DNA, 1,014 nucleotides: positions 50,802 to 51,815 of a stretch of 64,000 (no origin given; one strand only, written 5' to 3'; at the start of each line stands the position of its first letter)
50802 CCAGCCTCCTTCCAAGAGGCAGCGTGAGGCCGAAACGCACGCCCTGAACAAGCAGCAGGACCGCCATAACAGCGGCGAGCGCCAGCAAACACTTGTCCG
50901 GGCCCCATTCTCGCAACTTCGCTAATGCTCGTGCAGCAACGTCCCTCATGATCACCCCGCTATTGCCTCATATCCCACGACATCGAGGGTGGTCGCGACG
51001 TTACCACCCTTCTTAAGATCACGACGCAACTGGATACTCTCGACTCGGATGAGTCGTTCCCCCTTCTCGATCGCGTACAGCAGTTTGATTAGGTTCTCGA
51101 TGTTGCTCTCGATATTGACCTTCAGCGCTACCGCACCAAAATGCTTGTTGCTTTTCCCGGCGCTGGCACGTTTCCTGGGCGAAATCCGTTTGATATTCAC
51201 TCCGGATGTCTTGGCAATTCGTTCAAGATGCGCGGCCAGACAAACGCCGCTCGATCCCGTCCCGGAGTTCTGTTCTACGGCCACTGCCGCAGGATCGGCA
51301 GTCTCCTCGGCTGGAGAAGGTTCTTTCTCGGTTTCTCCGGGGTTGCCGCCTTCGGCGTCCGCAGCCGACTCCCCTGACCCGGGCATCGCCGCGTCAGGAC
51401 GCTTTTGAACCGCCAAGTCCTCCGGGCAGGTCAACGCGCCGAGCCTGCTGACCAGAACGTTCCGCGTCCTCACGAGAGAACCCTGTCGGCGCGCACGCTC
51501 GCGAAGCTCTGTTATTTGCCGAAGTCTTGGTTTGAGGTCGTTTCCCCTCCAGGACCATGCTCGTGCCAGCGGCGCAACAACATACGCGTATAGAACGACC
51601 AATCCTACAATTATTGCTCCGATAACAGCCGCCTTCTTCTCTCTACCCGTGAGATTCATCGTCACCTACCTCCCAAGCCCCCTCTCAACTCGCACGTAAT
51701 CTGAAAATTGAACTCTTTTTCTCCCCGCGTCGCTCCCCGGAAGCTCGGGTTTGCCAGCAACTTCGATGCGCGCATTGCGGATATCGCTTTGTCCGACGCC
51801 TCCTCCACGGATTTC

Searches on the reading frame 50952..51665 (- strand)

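Call 55: search_protein_families(library=pfam, proteins=[window:50952-51665:-], max_evalue=0.000001)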
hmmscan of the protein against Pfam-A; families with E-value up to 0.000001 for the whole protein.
window:50952-51665:- (237 aa): 1 family
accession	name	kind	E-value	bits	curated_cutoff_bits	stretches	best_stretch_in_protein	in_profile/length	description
PF10741.14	T2SSM_b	-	8.4e-09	35.7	21.7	1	143-232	19-110/111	Type II secretion system (T2SS), protein M subtype b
